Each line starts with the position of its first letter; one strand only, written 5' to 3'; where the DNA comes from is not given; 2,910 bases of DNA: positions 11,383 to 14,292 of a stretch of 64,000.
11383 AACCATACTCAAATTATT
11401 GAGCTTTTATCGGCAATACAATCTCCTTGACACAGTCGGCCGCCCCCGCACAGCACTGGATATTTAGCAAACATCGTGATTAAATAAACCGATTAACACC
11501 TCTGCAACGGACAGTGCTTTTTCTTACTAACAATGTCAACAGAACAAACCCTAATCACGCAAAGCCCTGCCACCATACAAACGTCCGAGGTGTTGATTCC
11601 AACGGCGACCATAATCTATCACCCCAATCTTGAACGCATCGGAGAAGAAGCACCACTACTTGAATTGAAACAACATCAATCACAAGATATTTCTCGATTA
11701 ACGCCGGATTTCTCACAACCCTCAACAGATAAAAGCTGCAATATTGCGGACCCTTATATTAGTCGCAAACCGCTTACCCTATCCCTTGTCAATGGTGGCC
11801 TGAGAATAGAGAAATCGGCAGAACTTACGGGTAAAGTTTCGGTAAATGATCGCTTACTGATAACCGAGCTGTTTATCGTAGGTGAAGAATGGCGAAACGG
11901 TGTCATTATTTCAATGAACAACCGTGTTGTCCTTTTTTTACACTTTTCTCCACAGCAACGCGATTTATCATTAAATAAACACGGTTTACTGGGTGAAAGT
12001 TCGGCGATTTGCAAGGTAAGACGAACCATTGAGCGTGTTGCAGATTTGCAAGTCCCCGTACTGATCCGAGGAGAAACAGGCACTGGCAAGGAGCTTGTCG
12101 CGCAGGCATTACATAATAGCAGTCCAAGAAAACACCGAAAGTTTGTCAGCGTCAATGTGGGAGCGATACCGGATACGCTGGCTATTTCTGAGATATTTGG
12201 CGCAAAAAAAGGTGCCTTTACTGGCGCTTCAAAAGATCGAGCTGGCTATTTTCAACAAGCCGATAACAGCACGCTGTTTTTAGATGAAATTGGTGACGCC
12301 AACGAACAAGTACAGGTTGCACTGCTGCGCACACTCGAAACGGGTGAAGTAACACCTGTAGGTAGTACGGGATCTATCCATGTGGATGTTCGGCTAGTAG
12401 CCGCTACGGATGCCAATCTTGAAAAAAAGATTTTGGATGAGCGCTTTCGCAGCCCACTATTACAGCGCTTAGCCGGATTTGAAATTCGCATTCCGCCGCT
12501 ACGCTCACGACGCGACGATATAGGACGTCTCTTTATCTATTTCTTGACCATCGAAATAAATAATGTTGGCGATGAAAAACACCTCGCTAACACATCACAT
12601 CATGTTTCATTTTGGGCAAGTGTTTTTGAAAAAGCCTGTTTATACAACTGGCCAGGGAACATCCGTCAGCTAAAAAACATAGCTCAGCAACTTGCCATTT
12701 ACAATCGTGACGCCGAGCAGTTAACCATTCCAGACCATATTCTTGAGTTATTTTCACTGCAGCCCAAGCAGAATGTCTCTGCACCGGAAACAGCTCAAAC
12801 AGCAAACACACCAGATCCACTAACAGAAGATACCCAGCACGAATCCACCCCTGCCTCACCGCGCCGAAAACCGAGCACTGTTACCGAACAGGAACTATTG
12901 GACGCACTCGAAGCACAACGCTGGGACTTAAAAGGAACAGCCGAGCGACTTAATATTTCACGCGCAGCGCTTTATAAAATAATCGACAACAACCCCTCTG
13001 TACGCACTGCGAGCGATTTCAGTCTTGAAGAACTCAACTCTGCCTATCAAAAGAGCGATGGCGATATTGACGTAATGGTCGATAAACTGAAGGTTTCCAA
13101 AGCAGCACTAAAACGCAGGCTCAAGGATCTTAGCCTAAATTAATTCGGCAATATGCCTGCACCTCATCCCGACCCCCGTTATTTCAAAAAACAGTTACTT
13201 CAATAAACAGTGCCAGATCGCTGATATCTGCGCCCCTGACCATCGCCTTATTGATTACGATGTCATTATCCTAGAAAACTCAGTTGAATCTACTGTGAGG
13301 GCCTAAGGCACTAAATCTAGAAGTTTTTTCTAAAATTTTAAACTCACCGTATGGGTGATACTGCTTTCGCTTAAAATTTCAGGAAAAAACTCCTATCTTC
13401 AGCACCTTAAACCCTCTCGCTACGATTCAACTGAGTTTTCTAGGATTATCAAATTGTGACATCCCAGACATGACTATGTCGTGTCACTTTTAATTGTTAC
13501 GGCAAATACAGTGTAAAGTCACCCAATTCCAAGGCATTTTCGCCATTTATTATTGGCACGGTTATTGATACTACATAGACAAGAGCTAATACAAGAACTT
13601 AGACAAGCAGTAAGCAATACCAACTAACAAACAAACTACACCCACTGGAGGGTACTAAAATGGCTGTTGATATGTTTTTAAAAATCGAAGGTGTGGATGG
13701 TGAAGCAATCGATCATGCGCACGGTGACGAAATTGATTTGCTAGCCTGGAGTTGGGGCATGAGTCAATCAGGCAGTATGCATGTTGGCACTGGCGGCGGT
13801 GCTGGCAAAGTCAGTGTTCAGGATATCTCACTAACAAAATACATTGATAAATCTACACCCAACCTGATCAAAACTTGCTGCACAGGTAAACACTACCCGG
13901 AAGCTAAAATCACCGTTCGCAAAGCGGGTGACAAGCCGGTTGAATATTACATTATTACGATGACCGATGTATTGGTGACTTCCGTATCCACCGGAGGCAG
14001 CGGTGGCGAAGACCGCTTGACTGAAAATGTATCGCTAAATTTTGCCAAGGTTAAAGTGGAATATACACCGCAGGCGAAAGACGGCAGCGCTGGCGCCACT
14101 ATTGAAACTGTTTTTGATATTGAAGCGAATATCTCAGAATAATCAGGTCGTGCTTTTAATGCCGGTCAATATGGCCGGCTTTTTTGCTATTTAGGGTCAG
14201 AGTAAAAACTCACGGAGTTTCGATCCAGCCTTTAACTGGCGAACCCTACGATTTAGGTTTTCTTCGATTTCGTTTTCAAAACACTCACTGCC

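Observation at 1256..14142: Candidate sigma-54 regulon: one activator, a recurring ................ operator and three -24/-12 promoters link an orphan Hcp to giant-lipoprotein operons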

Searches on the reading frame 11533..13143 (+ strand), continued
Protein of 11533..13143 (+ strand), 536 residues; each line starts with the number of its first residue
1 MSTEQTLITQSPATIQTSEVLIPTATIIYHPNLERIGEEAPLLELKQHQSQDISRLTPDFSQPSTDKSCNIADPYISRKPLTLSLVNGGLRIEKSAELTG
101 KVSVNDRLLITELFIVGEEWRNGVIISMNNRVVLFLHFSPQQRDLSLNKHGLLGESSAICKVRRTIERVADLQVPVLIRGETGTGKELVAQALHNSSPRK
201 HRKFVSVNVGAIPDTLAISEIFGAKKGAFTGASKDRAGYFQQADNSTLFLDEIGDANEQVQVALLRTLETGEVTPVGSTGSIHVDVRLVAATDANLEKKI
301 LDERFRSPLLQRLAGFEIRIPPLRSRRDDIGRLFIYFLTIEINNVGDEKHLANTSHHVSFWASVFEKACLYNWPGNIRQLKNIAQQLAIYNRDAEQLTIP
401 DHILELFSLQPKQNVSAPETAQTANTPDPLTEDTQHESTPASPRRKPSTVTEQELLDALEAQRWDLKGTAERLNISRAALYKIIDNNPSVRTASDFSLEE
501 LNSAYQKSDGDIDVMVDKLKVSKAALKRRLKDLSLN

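Call 47: search_solved_structures(query=A4, max_evalue=0.001)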
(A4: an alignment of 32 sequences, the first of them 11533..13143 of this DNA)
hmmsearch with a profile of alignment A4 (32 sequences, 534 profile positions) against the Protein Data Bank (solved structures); distinct sequences matched with E-value up to 0.001: 40.
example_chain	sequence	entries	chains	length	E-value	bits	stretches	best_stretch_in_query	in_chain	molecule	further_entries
5exp_A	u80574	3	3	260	1.5e-75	258.4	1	149-389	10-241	Transcriptional regulator FleQ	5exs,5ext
6jdi_A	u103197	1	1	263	1.5e-75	258.3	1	150-389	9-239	Nitrogen assimilation regulatory protein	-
7ejw_C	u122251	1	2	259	2.4e-75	257.7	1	150-389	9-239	Transcriptional regulator FleQ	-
6j7e_A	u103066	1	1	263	2.4e-75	257.6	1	150-389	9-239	Nitrogen assimilation regulatory protein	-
8p53_C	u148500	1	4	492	2.6e-75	257.5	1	145-390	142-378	Transcriptional regulator FleQ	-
5exx_A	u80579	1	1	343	2.6e-75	257.5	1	149-389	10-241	Transcriptional regulator FleQ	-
8pb9_D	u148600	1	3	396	3.1e-75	257.3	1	144-389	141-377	Transcriptional regulator FleQ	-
6jdl_A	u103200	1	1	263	3.4e-75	257.1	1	150-389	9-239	Nitrogen assimilation regulatory protein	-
1ojl_A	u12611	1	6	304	2.6e-71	244.4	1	150-387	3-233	TRANSCRIPTIONAL REGULATORY PROTEIN ZRAR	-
9qq6_C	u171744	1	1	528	1.9e-69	238.2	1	149-391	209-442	Nif-specific regulatory protein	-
4l4u_A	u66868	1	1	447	3.1e-69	237.5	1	142-389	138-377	Transcriptional regulator (NtrC family)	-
26jl_A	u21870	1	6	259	4.3e-69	237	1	150-389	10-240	Flagellar regulatory protein A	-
6iy8_A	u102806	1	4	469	5.8e-68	233.3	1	144-390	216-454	Positive regulator CapR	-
3dzd_A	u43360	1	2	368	2e-67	231.5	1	130-388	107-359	Transcriptional regulator (NtrC family)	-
4ly6_A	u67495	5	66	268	7.6e-67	229.6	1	142-389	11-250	Transcriptional regulator (NtrC family)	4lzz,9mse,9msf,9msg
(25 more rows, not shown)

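Call 54: predict_structure(alignment_id=A4)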
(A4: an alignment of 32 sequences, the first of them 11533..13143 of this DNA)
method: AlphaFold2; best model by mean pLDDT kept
length: 536 residues; sequences in the alignment: 32
mean_pLDDT: 82.9   pTM: 0.67
mean pLDDT of the five models: 82.9, 80.5, 80.1, 78.2, 78.0
residues with pLDDT >= 90: 263; 70-90: 188; 50-70: 38; < 50: 47
segments of 3 or more residues with pLDDT < 50: 1-16, 411-440
pLDDT, mean of each block of 10 residues (from residue 1): 33 51 95 94 93 95 84 93 94 91 94 92 94 95 68 78 87 87 87 90 92 87 85 87 93 84 85 89 91 74 58 77 89 94 92 93 95 84 95 92 83 35 31 34 75 91 90 91 87 87 89 90 89 77
secondary structure, 60 per line:
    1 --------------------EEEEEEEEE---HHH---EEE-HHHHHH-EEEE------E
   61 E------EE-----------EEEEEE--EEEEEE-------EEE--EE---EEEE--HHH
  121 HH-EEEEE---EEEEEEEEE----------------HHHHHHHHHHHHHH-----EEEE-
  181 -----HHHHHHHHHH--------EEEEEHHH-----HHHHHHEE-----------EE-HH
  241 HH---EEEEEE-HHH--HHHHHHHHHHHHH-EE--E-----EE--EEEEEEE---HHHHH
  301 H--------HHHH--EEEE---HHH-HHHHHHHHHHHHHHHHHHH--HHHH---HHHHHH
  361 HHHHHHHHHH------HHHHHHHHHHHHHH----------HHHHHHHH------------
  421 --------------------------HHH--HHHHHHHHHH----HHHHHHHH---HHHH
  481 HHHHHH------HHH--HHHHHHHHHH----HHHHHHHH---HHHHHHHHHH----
elements in order: E21-29 E39-41 H43-48 E50-53 E81-86 E89-94 E102-104 E112-115 H118-122 E124-128 E132-140 H157-170 E176-179 H186-195 E204-208 H217-222 H239-242 E246-251 H258-270 E286-292 H296-301 H310-313 E316-319 H327-345 H348-351 H355-370 H377-390 H401-408 H452-461 H466-473 H477-486 H498-507 H512-519 H523-532

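Call 56: fold_search(model_id=the predicted structure, library=pdb)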
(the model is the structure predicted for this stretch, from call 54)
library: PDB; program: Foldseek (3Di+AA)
matches with E <= 10: 1352; with E <= 0.001: 832
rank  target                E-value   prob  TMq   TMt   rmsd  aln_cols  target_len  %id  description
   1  6jdl                  6.7e-20  1.00  0.39  0.80   3.0       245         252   45  Central domain of FleQ H287A mutant in complex with ATPgS and Mg (released 2019-11-27)
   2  6iy8_B                2.0e-19  1.00  0.40  0.46   4.3       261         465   38  DmpR-phenol complex of Pseudomonas putida (released 2020-06-10)
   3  6jdi                  2.3e-19  1.00  0.39  0.80   3.4       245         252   45  Central domain of FleQ H287N mutant in complex with ATPgS and Mg (released 2019-11-27)
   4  5exp                  3.0e-19  1.00  0.39  0.80   3.4       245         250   45  AAA+ domain of FleQ from Pseudomonas aeruginosa (released 2016-01-13)
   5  3m0e_A                3.7e-19  1.00  0.38  0.76   4.4       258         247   35  Crystal structure of the ATP-bound state of Walker B mutant of NtrC1 ATPase domain (released 2010-11-03)
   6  5ep3                  4.9e-19  1.00  0.42  0.84   3.2       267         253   37  Quorum-Sensing Signal Integrator LuxO - Catalytic Domain Bound to CV-133 Inhibitor (released 2016-04-20)
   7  5m7p_B                6.0e-19  1.00  0.40  0.48  12.4       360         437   26  Crystal structure of NtrX from Brucella abortus in complex with ADP processed with the CrystalDirect automated mountin (released 2017-01-25)
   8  5m7o_B                6.0e-19  1.00  0.39  0.48  11.5       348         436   26  Crystal structure of NtrX from Brucella abortus processed with the CrystalDirect automated mounting and cryo-cooling t (released 2017-01-25)
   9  7ejw_D                7.4e-19  1.00  0.38  0.78   3.4       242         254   45  Crystal structure of FleN in complex with FleQ AAA+ doamain (released 2021-12-22)
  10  5m7p_A                7.4e-19  1.00  0.40  0.48  17.5       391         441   26  Crystal structure of NtrX from Brucella abortus in complex with ADP processed with the CrystalDirect automated mountin (released 2017-01-25)
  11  5ep1                  7.8e-19  1.00  0.42  0.85   3.2       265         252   38  Quorum-Sensing Signal Integrator LuxO - Catalytic Domain (released 2016-04-20)
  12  3dzd_A                7.8e-19  1.00  0.38  0.54   6.6       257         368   38  Crystal structure of sigma54 activator NTRC4 in the inactive state (released 2008-11-25)
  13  6iy8_A                9.6e-19  1.00  0.40  0.45   5.5       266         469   38  DmpR-phenol complex of Pseudomonas putida (released 2020-06-10)
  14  5m7n_B                1.2e-18  1.00  0.39  0.49  13.2       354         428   27  Crystal structure of NtrX from Brucella abortus in complex with ATP processed with the CrystalDirect automated mountin (released 2017-01-25)
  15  1ny5_A                1.4e-18  1.00  0.39  0.53   4.7       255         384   34  Crystal structure of sigm54 activator (AAA+ ATPase) in the inactive state (released 2003-11-11)
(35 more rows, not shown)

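Call 57: search_protein_families(library=pfam, proteins=[L002:10001-10450:+, L006:10001-10450:+, L004:10001-10450:+], max_evalue=10)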
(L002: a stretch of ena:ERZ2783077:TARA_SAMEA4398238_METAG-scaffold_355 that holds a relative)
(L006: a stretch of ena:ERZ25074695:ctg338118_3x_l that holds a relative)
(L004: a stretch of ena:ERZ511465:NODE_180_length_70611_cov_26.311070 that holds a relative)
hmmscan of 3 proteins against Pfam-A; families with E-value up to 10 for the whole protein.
L002:10001-10450:+ (150 aa): 0 families

L006:10001-10450:+ (150 aa): 0 families

L004:10001-10450:+ (150 aa): 0 families

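Call 90: find_encoding_contigs(protein=P0028, flank=10000, max_places=1)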
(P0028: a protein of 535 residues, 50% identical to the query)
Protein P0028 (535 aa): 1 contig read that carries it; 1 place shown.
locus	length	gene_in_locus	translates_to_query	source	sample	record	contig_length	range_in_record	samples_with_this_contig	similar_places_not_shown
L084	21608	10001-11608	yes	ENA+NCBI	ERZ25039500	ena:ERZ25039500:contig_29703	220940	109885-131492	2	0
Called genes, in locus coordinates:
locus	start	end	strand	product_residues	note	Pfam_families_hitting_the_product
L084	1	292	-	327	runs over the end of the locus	-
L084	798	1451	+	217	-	-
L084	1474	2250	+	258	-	PF03797:Autotransporter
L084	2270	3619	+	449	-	PF18911:PKD_4 (weak), PF22352:K319L-like_PKD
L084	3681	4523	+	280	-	-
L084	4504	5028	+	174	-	-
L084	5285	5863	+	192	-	PF22011:DUF6931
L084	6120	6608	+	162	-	PF05638:T6SS_HCP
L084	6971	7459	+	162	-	PF05638:T6SS_HCP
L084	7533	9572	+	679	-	PF05954:Phage_GPD, PF04717:Phage_base_V, PF22178:Gp5_trimer_C, PF06715:Gp5_C (weak)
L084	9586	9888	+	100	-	PF05488:PAAR_motif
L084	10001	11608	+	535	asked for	PF00158:Sigma54_activat, PF01078:Mg_chelatase (faint), PF14532:Sigma54_activ_2, PF07724:AAA_2 (weak), PF07728:AAA_5 (weak)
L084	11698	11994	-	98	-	-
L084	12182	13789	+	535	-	PF16697:Yop-YscD_cpl (weak), PF00498:FHA, PF20232:T6SS_FHA_C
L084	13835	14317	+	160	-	PF12790:T6SS-SciN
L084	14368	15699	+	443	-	PF05936:T6SS_VasE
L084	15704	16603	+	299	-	PF09850:DotU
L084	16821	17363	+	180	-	-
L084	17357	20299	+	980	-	PF14331:IcmF-related_N, PF06761:IcmF-related, PF21070:IcmF_helical (weak), PF06744:IcmF_C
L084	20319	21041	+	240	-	PF09867:TagF_N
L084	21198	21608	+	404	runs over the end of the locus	PF06812:ImpA_N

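Call 91: find_encoding_contigs(protein=P0029, flank=10000, max_places=1)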
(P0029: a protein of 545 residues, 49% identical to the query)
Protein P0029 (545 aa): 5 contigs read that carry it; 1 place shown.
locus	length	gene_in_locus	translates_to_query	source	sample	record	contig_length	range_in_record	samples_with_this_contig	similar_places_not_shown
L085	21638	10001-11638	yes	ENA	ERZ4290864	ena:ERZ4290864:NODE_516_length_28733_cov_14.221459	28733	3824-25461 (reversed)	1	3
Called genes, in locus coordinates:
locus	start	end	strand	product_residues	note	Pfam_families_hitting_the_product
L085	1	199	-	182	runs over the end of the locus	PF14231:GXWXG, PF14232:DUF4334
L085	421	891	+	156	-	PF00210:Ferritin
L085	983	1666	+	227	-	PF13505:OMP_b-brl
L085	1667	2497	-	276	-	PF00578:AhpC-TSA, PF08534:Redoxin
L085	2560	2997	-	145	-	PF15891:Nuc_deoxyri_tr2 (faint), PF11071:Nuc_deoxyri_tr3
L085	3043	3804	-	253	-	PF00596:Aldolase_II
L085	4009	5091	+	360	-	PF12625:Arabinose_bd, PF12833:HTH_18, PF00165:HTH_AraC (weak)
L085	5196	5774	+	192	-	PF22011:DUF6931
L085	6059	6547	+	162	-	PF05638:T6SS_HCP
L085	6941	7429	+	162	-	PF05638:T6SS_HCP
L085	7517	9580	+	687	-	PF05954:Phage_GPD, PF04717:Phage_base_V, PF22178:Gp5_trimer_C, PF06715:Gp5_C (faint), PF22178:Gp5_trimer_C (weak)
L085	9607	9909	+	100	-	PF05488:PAAR_motif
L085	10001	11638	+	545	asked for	PF00158:Sigma54_activat, PF14532:Sigma54_activ_2, PF07724:AAA_2 (weak), PF07728:AAA_5 (weak), PF25601:AAA_lid_14 (faint), PF02954:HTH_8 (faint)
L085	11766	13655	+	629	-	-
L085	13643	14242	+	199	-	-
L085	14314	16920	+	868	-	PF00069:Pkinase, PF07714:PK_Tyr_Ser-Thr, PF03109:ABC1 (weak), PF13458:Peripla_BP_6, PF01094:ANF_receptor (faint)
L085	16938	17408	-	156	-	PF04073:tRNA_edit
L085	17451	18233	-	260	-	-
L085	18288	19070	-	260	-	PF01841:Transglut_core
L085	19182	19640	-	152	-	-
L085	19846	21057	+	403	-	PF07690:MFS_1, PF00083:Sugar_tr (weak), PF06609:TRI12 (weak), PF07690:MFS_1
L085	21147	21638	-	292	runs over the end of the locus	PF00561:Abhydrolase_1, PF12146:Hydrolase_4 (faint), PF12697:Abhydrolase_6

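Call 96: find_encoding_contigs(protein=P0096, flank=10000, max_places=1)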
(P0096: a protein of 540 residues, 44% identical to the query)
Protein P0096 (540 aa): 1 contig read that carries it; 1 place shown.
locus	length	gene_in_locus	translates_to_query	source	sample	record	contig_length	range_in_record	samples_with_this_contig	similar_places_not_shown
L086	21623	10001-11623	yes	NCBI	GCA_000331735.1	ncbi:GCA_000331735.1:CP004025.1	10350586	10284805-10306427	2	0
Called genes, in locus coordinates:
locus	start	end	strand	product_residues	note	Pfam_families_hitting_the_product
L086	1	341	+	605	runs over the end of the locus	PF00069:Pkinase, PF03109:ABC1 (faint), PF07714:PK_Tyr_Ser-Thr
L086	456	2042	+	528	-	PF00144:Beta-lactamase, PF13432:TPR_16 (faint), PF13414:TPR_11 (faint), PF07719:TPR_2 (weak), PF00515:TPR_1 (weak)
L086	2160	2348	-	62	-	-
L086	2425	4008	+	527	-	PF00144:Beta-lactamase, PF00515:TPR_1 (faint), PF07719:TPR_2 (faint), PF13424:TPR_12 (weak), PF13414:TPR_11 (faint), PF13432:TPR_16 (weak)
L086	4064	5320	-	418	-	PF04542:Sigma70_r2, PF08281:Sigma70_r4_2, PF20239:DUF6596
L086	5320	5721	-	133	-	PF03795:YCII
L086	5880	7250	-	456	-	PF01565:FAD_binding_4, PF02913:FAD-oxidase_C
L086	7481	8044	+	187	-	PF01965:DJ-1_PfpI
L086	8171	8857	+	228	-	PF08123:DOT1 (faint)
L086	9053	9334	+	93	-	-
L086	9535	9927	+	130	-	-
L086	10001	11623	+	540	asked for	PF00158:Sigma54_activat, PF14532:Sigma54_activ_2, PF07724:AAA_2 (weak), PF07728:AAA_5, PF25601:AAA_lid_14, PF02954:HTH_8 (faint)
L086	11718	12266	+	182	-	-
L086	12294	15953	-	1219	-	PF00069:Pkinase, PF07714:PK_Tyr_Ser-Thr, PF07719:TPR_2 (faint), PF00515:TPR_1 (faint), PF13414:TPR_11 (faint), PF13431:TPR_17 (faint), PF21033:RMD1-3 (faint), PF13432:TPR_16 (weak)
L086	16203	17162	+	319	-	PF02423:OCD_Mu_crystall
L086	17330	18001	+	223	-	-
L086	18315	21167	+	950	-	PF13243:SQHop_cyclase_C (faint), PF09136:Glucodextran_B (weak), PF17957:Big_7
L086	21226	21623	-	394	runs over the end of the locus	PF12796:Ank_2, PF13606:Ank_3 (faint), PF12796:Ank_2, PF13857:Ank_5 (weak), PF12796:Ank_2, PF13637:Ank_4 (weak), PF13857:Ank_5, PF00023:Ank (weak)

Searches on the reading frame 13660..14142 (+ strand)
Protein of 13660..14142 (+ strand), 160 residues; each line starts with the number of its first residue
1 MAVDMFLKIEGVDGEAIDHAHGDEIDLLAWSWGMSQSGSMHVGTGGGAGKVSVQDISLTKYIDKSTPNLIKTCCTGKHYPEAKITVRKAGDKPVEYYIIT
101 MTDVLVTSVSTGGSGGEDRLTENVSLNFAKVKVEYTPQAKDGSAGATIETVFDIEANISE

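Call 8: search_protein_families(library=pfam, proteins=[window:13660-14142:+], max_evalue=0.01)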
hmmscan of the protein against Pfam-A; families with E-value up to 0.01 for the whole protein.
window:13660-14142:+ (160 aa): 1 family
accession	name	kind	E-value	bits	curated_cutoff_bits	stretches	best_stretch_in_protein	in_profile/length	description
PF05638.18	T6SS_HCP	-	7.2e-44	149.6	23.5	1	6-135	1-129/129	Type VI secretion system effector, Hcp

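Call 11: search_protein_families(library=ncbifam, proteins=[window:13660-14142:+], max_evalue=0.01)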
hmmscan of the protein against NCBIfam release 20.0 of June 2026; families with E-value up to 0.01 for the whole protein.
window:13660-14142:+ (160 aa): 1 family
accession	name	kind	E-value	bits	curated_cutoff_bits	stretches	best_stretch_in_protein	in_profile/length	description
TIGR03344.1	VI_effect_Hcp1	subfamily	1e-17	64.5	58.9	1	1-143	1-161/167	type VI secretion system tube protein TssD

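Call 30: list_cluster_members(proteins=[P0001, P0007, window:13660-14142:+, window:6087-6446:-, window:6805-7374:-, P0028])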
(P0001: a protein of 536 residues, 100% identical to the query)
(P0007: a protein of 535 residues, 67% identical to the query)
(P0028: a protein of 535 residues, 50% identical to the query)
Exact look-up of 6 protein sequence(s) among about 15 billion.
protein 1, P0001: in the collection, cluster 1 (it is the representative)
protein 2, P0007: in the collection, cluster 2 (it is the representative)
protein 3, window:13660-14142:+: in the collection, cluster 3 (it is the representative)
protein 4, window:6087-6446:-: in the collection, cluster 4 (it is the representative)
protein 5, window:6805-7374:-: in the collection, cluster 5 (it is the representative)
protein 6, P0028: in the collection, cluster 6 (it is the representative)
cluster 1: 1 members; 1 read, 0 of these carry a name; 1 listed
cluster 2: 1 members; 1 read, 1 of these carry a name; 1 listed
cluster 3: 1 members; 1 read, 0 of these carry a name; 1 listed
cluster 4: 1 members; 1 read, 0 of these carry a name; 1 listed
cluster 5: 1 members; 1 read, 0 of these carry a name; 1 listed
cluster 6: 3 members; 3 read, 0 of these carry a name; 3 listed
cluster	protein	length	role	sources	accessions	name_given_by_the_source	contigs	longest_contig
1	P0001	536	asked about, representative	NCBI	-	-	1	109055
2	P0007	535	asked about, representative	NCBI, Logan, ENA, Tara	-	strand:- start:1099 stop:2706 length:1608 start_codon:yes stop_codon:yes ...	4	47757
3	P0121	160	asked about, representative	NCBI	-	-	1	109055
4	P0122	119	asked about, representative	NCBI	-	-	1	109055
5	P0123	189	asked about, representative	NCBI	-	-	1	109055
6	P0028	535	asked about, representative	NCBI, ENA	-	-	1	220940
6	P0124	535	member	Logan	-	-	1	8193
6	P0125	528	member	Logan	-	-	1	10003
